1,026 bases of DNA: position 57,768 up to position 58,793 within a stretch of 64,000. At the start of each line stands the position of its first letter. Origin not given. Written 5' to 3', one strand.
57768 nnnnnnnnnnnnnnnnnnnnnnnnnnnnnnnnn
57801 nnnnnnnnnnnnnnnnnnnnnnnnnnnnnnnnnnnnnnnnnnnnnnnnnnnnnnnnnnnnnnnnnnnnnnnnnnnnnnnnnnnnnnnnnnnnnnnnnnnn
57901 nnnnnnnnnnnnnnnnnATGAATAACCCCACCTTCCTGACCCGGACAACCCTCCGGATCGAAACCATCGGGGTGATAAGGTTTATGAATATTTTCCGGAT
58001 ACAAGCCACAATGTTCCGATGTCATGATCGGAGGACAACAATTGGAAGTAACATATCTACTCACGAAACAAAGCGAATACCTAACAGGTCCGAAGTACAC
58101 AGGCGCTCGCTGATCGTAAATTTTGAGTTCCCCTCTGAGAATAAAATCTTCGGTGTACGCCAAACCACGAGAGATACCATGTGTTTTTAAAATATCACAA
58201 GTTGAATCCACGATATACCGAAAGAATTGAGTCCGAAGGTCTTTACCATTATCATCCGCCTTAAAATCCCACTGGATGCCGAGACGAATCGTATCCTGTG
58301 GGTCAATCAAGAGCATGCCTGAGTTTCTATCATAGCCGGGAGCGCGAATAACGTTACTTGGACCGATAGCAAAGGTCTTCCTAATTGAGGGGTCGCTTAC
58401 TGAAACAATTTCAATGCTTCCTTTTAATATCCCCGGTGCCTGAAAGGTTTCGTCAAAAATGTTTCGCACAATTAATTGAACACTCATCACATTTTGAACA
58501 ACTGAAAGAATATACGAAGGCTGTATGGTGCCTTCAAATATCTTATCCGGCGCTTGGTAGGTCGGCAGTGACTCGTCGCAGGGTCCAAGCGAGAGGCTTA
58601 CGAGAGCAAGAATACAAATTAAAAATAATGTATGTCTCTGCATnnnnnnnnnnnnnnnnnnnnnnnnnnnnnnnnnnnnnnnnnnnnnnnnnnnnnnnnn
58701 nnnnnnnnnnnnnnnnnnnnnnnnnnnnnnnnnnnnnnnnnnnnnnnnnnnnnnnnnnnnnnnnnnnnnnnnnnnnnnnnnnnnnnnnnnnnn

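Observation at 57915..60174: Tandem array of four paralogous secreted Cys-containing proteins of unknown function, with a length gradient, wedged between lysS and a TonB-dependent receptor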

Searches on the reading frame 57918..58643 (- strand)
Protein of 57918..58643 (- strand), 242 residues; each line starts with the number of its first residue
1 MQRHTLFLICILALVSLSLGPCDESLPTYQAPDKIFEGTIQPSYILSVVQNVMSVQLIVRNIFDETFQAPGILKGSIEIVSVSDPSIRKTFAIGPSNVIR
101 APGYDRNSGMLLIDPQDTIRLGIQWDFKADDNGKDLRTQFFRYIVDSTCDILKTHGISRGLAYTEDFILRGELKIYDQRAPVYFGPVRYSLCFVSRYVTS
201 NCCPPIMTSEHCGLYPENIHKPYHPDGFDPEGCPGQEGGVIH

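Call 3: search_protein_families(library=pfam, max_evalue=1, proteins=[window:57918-58643:-])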
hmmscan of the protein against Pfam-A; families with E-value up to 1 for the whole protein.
seq(242 aa): 0 families

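Call 4: search_protein_families(library=ncbifam, max_evalue=1, proteins=[window:57918-58643:-])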
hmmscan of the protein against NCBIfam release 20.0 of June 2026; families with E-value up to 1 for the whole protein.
seq(242 aa): 0 families

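Call 16: search_solved_structures(query=A2, max_evalue=10)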
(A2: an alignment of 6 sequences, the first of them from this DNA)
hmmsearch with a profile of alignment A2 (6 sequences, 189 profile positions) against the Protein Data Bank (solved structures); distinct sequences matched with E-value up to 10: 1.
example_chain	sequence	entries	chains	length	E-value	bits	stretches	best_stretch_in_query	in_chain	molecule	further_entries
8r29_A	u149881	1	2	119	0.34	13.6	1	96-184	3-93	Cystatin domain-containing protein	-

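Call 22: predict_structure(alignment_id=A2)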
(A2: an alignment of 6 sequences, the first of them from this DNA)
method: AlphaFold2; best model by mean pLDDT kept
length: 221 residues; sequences in the alignment: 6
mean_pLDDT: 71.5   pTM: 0.63
mean pLDDT of the five models: 71.5, 70.7, 69.2, 68.9, 64.6
residues with pLDDT >= 90: 53; 70-90: 59; 50-70: 74; < 50: 35
segments of 3 or more residues with pLDDT < 50: 26-28, 192-221
pLDDT, mean of each block of 10 residues (from residue 1): 62 86 56 85 91 90 86 89 91 93 72 70 65 56 77 88 85 61 57 41 40 37 29
secondary structure, 60 per line:
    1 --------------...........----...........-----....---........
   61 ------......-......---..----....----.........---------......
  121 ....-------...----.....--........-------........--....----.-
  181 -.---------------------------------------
elements in order: E15-25 E30-40 E46-49 E53-60 E67-72 E77-79 E89-92 E97-105 H115-119 E120-124 E139-143 E146-153 E161-168 E171-174

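Call 23: search_protein_representatives(alignment_id=A2)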
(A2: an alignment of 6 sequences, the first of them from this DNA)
Query: 6 sequences, 189 profile positions. Proteins with E-value up to 0.001 (for the whole library): 320; up to 1e-10: 201; up to 1e-30: 90. The best 150 are listed.
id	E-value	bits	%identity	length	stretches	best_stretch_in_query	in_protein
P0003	1.3e-94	331.4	-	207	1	1-189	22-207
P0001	3.2e-71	255.1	-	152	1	37-189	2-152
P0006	5.0e-67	241.4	-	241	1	1-189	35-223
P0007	4.8e-60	218.6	-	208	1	1-174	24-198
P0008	6.5e-60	218.2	-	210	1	1-184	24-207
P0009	2.2e-56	206.7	-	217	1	1-183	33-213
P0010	1.7e-55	203.8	-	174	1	20-187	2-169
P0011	4.9e-54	199.0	-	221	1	1-174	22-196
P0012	9.5e-54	198.1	-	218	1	1-188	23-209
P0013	1.3e-53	197.6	-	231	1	1-183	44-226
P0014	9.1e-52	191.6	-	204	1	1-183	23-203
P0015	1.5e-51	190.9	-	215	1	1-185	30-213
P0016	1.9e-51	190.6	-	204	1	1-175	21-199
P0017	3.5e-51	189.7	-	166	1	34-186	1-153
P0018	5.7e-51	189.0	-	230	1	1-185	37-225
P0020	6.2e-49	182.4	-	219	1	1-184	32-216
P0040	4.0e-43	163.4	-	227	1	1-184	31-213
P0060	7.8e-39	149.5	-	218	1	1-175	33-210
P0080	2.5e-33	131.5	-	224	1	1-182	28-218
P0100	2.2e-28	115.4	-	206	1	1-176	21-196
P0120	6.0e-24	100.9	-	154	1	1-118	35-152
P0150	6.8e-17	77.9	-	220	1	1-176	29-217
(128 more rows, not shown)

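Call 27: search_protein_families(library=pfam, alignment_id=A3, max_evalue=0.01)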
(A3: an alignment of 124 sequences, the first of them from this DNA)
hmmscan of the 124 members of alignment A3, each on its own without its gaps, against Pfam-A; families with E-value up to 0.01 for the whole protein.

A. member 1, seq(221 aa): 0 families

B. families by the number of members that match (of 124 scanned): 5 families
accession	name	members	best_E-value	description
PF11948.15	DUF3465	1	0.00054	Protein of unknown function (DUF3465)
PF12690.13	BsuPI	1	0.00094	Intracellular proteinase inhibitor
PF16729.10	DUF5067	1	0.0018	Domain of unknown function (DUF5067)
PF19529.4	DUF6057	1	0.0034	Family of unknown function (DUF6057)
PF16915.10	Eryth_link_C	1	0.0097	Annelid erythrocruorin linker subunit C-terminus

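Call 29: find_related_loci(query=A2, collection=genome_contigs, flank=8000)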
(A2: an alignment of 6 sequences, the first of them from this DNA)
Query A2 (221 aa) in genome_contigs; peptide patterns used: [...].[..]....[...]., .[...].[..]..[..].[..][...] (x = any residue, [..] = any of these).
23 stretches matched a pattern; 6 encode a relative of the query (tblastn E <= 1e-3); 6 distinct loci.
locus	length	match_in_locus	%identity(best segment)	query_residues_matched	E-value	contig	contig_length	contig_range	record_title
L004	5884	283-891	41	1-207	6e-55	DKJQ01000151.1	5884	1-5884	MAG TPA_asm: Ignavibacteria bacterium UBA6688 UBA6688_contig_12935, whole genome shotgun sequence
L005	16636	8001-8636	40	1-217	1e-54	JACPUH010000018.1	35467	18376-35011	MAG: Ignavibacteriales bacterium isolate NC_groundwater_753_Ag_S-0.1um_55_13 JBCH_GD18_4_SO1_S176_scaffold_61937, whole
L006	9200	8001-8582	42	1-197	2e-48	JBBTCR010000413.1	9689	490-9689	MAG: Bacteroidota bacterium isolate H43-bin226_1 H43_bin226_1_000000000413, whole genome shotgun sequence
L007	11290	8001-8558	40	1-193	2e-47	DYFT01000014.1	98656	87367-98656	MAG TPA_asm: Ignavibacterium album isolate BE2011_53_18 Afr_mines_BE2011_78_length_98656_cov_7_247939, whole genome shot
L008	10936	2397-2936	33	1-191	2e-27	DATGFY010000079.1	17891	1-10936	MAG TPA_asm: Bacteroidota bacterium isolate SMAG_U9740 k141_1264910, whole genome shotgun sequence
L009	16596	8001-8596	33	1-199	6e-30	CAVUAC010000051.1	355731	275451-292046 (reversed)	MAG: uncultured Bacteroidetes bacterium isolate MFD04408.bin.2.163 genome assembly, contig: contig_46420, whole genome s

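Call 32: predict_structure(alignment_id=A3)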
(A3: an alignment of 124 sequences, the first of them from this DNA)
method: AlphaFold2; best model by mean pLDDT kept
length: 221 residues; sequences in the alignment: 124
mean_pLDDT: 91.7   pTM: 0.86
mean pLDDT of the five models: 91.7, 91.4, 91.1, 90.8, 90.3
residues with pLDDT >= 90: 166; 70-90: 35; 50-70: 19; < 50: 1
segments of 3 or more residues with pLDDT < 50: none
pLDDT, mean of each block of 10 residues (from residue 1): 84 95 96 98 98 98 98 98 97 98 98 98 88 81 97 97 97 94 85 68 90 69 43
secondary structure, 60 per line:
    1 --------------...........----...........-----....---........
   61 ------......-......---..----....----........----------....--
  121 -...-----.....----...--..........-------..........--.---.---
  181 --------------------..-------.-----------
elements in order: E15-25 E30-40 E46-49 E53-60 E67-72 E77-79 E89-92 E97-104 H115-118 E122-124 H130-134 E139-141 E144-153 E161-170

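Call 44: find_encoding_contigs(protein=P0150, flank=6000, max_places=3)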
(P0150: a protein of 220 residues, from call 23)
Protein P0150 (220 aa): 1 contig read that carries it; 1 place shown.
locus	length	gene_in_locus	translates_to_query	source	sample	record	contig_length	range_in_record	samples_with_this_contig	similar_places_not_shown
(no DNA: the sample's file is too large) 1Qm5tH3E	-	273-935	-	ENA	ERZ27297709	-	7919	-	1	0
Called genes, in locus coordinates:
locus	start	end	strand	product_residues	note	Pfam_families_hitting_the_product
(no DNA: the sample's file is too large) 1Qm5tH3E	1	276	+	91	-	?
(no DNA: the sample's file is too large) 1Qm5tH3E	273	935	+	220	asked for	-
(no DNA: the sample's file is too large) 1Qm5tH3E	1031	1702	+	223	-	-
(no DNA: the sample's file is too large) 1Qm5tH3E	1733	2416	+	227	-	-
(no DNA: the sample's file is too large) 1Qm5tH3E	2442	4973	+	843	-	PF13620:CarboxypepD_reg, PF13715:CarbopepD_reg_2, PF07715:Plug, PF14905:OMP_b-brl_3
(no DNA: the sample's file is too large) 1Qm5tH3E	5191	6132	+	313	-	PF01869:BcrAD_BadFG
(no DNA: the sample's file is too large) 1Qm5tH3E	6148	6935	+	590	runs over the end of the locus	?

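Call 45: find_encoding_contigs(protein=P0100, flank=6000, max_places=3)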
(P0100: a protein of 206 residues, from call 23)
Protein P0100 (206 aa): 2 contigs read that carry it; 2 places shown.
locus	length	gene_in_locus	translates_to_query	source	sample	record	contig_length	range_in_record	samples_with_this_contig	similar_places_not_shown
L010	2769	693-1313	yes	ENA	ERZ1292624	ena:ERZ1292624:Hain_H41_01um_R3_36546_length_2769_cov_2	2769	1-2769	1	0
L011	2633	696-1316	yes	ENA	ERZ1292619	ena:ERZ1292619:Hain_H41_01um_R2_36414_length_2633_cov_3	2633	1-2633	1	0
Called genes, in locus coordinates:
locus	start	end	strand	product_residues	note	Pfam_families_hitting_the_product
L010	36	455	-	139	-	-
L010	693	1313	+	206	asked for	-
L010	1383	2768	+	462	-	?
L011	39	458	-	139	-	-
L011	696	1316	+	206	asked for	-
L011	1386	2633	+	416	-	?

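Call 47: list_cluster_members(proteins=[P0006, P0009, P0013, P0020, P0040, P0060, P0080, P0100, P0120, P0150])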
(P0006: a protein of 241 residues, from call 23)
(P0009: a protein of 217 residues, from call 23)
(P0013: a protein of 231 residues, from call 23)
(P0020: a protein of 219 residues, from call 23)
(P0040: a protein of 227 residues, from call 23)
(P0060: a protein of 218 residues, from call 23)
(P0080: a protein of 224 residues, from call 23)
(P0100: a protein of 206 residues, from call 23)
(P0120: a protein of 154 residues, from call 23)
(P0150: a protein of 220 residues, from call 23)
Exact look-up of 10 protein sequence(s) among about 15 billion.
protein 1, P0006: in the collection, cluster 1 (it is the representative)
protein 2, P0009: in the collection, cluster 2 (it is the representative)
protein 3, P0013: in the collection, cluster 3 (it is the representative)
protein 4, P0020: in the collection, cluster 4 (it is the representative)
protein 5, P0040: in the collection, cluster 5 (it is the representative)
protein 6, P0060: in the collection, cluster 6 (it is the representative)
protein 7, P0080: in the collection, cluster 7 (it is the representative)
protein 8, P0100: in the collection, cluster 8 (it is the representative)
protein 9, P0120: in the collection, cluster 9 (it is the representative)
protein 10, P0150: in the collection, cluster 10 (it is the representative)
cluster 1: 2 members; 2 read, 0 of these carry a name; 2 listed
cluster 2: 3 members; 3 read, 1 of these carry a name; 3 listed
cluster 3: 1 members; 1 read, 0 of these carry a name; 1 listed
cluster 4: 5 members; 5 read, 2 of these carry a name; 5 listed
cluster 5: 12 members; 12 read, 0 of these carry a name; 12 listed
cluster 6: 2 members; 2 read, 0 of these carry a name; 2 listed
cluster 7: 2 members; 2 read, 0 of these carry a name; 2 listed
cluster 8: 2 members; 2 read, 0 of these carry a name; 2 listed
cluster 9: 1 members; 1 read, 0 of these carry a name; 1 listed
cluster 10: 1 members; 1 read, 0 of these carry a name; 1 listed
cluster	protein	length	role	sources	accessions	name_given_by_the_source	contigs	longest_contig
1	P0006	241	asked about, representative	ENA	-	-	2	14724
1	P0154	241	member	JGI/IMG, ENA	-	-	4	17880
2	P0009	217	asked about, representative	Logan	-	-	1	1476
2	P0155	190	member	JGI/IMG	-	hypothetical protein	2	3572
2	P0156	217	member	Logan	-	-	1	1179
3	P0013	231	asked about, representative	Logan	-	-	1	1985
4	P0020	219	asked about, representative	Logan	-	-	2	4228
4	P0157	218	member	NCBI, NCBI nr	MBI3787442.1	MAG: hypothetical protein HY276_04205 [Ignavibacteriales bacterium] | hypothetical protein [Ignavibacteriales bacterium]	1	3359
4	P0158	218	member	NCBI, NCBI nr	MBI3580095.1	MAG: hypothetical protein HY089_11885 [Ignavibacteriales bacterium] | hypothetical protein [Ignavibacteriales bacterium]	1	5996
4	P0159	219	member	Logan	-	-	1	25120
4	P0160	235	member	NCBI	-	-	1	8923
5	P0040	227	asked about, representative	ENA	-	-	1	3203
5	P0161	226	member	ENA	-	-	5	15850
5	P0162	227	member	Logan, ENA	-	-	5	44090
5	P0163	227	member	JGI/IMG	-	-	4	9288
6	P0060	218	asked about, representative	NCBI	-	-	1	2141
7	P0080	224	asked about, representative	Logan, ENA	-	-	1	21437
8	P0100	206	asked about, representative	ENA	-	-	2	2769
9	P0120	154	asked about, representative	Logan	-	-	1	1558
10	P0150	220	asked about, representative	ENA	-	-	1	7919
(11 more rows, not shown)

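Call 53: find_related_loci(query=A2, collection=metagenome_contigs, flank=7000)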
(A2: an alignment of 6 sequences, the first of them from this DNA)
Query A2 (221 aa) in metagenome_contigs; peptide patterns used: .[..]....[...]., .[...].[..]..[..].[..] (x = any residue, [..] = any of these).
160 stretches matched a pattern; 17 encode a relative of the query (tblastn E <= 1e-3); 17 distinct loci.
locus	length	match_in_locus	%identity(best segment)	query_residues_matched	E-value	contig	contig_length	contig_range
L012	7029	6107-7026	46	1-218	2e-63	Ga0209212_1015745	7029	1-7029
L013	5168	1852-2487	44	1-212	1e-61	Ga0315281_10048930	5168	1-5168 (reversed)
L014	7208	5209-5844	44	1-212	2e-61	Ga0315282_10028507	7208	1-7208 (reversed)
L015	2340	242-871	42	1-209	2e-52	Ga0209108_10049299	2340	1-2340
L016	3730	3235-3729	45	1-172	2e-51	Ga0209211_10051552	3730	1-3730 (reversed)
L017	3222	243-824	42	1-197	2e-48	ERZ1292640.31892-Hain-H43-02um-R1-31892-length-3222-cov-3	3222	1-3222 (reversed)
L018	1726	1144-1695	39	1-193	4e-39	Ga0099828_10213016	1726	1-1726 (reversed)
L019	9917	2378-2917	33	1-191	3e-27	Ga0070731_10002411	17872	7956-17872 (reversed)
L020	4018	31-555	32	1-179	1e-26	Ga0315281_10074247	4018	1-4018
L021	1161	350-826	32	1-168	4e-22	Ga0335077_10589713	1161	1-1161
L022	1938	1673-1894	43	1-74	3e-15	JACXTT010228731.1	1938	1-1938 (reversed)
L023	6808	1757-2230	27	1-168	5e-13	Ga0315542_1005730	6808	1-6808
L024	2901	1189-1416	36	35-113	2e-9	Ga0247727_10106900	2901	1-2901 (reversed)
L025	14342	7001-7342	28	1-111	1e-8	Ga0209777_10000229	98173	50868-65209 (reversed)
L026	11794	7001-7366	32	1-113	1e-8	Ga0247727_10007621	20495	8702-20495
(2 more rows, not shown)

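Call 60: search_protein_families(library=pfam, max_evalue=0.01, proteins=[L009:15348-16364:+, L009:11258-14686:+, L025:7630-8364:+])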
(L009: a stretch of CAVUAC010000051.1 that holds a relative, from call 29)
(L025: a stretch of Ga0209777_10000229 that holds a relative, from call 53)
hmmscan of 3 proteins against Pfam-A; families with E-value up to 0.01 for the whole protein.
L009:15348-16364:+ (338 aa): 1 family
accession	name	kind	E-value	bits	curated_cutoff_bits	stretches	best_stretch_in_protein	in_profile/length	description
PF14054.11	DUF4249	-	5.1e-17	62.8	28.5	1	44-323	13-265/269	Domain of unknown function (DUF4249)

L009:11258-14686:+ (1142 aa): 5 families
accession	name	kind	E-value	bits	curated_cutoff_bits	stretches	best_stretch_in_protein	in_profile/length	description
PF15902.12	Sortilin-Vps10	-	5.2e-40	138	33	5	396-464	3-74/446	Sortilin, neurotensin receptor 3,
PF14870.12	PSII_BNR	-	6.6e-38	131.1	27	3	968-1043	20-100/303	Photosynthesis system II assembly factor YCF48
PF02012.26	BNR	-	8.4e-09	34.6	27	0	257-267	1-11/12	BNR/Asp-box repeat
PF10647.15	Gmad1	-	8.2e-08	32.8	20.5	0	131-179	196-244/251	Lipoprotein LpqB beta-propeller domain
PF19755.4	DUF6242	-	3.8e-05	24.1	29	0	101-171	154-217/217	Domain of unknown function (DUF6242)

L025:7630-8364:+ (244 aa): 5 families
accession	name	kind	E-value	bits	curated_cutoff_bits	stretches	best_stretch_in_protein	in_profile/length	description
PF00535.33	Glycos_transf_2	-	5.4e-16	59.4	23.3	1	7-169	1-166/168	Glycosyl transferase family 2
PF13641.12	Glyco_tranf_2_3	-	6.7e-12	46.3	27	1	4-210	1-216/230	Glycosyltransferase like family 2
PF10111.15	Glyco_tranf_2_2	-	2.4e-11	44.1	27.3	1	7-192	1-202/276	Glycosyltransferase like family 2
PF13632.12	Glyco_trans_2_3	-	3.8e-06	27.3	27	1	87-200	2-117/198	Glycosyl transferase family group 2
PF13506.12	Glyco_transf_21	-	0.00094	19.1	21.7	1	79-194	26-142/174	Glycosyl transferase family 21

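Call 61: find_homologous_proteins(query=L009:15348-16364:+, max_evalue=0.00001)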
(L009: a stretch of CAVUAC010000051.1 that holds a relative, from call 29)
Query L009:15348-16364:+ (338 aa): 160 proteins with E <= 0.00001 among 2009 candidates; the best 120 are listed.
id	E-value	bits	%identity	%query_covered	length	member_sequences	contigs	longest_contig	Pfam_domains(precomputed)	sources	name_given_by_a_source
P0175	2.5e-220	748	99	100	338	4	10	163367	PF14054.12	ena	-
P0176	2.2e-172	591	80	97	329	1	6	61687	PF14054.12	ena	-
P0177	2.6e-136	472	64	96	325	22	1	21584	-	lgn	-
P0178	2.4e-135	469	64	94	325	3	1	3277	-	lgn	-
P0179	2.4e-134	466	64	93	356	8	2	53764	-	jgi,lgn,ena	-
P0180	1.3e-133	463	65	92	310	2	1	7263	-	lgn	-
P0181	2.1e-133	463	62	95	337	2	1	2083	-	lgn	-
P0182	2.0e-132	459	65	93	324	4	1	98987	PF14054.12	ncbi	-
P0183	6.7e-132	458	63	92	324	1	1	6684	-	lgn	-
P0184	3.2e-131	455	62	94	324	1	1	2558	-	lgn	-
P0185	4.7e-131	455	63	93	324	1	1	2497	PF14054.12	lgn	-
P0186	5.7e-131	455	60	91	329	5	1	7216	-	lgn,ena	-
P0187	9.0e-131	454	63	94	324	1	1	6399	-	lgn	-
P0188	4.2e-130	452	59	94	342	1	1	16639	-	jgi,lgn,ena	-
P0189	1.0e-129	450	63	92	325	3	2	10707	PF14054.12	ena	-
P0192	3.0e-129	449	62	91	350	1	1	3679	PF14054.12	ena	-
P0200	4.5e-124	432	58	94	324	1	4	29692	PF14054.12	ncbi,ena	-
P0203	2.2e-121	423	57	97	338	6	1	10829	PF14054.12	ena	-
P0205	8.9e-121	421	57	93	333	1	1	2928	PF14054.12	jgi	jgi:hypothetical protein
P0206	2.6e-120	420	58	95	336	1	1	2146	PF14054.12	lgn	-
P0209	1.2e-119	417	60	92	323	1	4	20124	PF14054.12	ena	-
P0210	1.2e-119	417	57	93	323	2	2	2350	PF14054.12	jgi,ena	-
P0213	2.3e-118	413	58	93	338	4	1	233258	PF14054.12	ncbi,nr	ncbi:MAG: DUF4249 family protein [Ignavibacteria bacterium]|nr:DUF4249 family protein [Ignavibacteri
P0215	3.1e-117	409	58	96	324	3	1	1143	PF14054.12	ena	-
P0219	8.5e-117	408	56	94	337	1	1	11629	PF14054.12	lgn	-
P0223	7.1e-116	405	57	93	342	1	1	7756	PF14054.12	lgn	-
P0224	2.8e-115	403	55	92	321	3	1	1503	PF14054.12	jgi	jgi:hypothetical protein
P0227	8.5e-114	398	58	89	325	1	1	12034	PF14054.12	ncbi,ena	-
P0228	2.7e-113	396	55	91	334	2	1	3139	PF14054.12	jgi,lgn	jgi:hypothetical protein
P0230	6.1e-113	395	56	91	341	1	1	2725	PF14054.12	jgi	jgi:hypothetical protein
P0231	6.2e-113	395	57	91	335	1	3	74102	PF14054.12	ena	-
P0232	6.4e-113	395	55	95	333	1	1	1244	PF14054.12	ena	-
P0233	7.9e-113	395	54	96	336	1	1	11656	PF14054.12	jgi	jgi:hypothetical protein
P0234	8.3e-113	395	56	91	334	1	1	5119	PF14054.12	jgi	jgi:hypothetical protein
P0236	4.1e-112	393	54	91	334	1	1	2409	PF14054.12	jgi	jgi:hypothetical protein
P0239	3.3e-110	386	53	91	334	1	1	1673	PF14054.12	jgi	jgi:hypothetical protein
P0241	5.2e-110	386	55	93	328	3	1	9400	PF14054.12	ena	-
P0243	2.9e-109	383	56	86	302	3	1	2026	PF14054.12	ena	-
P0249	6.6e-108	379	60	80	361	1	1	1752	PF14054.12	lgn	-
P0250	2.7e-106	373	55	92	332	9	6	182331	PF14054.12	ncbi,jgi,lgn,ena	ncbi:MAG: hypothetical protein ABSE41_16550 [Bacteroidota bacterium]|jgi:hypothetical protein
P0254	3.1e-104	367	52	91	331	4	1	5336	PF14054.12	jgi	-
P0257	3.7e-101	357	51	91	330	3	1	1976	PF14054.12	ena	-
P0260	2.7e-95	337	48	96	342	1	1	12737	PF14054.12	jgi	jgi:hypothetical protein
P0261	2.6e-93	331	51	93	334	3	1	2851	PF14054.12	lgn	-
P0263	6.0e-92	326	46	93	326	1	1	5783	PF14054.12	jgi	jgi:hypothetical protein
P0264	1.2e-89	319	49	93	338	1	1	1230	PF14054.12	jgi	jgi:hypothetical protein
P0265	1.8e-89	318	49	89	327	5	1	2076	PF14054.12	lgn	-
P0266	1.8e-89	318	45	99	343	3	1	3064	PF14054.12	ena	-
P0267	2.6e-89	318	48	91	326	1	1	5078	PF14054.12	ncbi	-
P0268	5.4e-89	317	46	99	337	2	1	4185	PF14054.12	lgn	-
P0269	3.9e-88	314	47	94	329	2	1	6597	PF14054.12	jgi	jgi:hypothetical protein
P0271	1.0e-87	312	45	96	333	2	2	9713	PF14054.12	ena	-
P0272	1.0e-87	312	47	95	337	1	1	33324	PF14054.12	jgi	jgi:hypothetical protein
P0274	7.6e-87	310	47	95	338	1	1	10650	PF14054.12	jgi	jgi:hypothetical protein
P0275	9.8e-87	309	46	94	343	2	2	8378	PF14054.12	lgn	-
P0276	1.1e-86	309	50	96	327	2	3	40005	PF14054.12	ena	-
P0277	1.3e-85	306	47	92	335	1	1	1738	PF14054.12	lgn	-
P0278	3.4e-85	304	44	100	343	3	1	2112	PF14054.12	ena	-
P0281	6.7e-85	303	44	95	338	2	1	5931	PF14054.12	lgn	-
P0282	1.2e-84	302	47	98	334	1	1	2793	PF14054.12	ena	-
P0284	9.5e-84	299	45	95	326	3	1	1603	PF14054.12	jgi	jgi:hypothetical protein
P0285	5.7e-83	297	47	95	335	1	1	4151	PF14054.12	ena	-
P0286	6.8e-83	297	46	98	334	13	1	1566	PF14054.12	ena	-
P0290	2.8e-82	295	46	93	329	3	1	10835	PF14054.12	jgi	-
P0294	7.4e-81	290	47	93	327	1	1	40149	PF14054.12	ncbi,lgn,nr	ncbi:MAG: DUF4249 family protein [Ignavibacteriales bacterium]|nr:DUF4249 family protein [Ignavibact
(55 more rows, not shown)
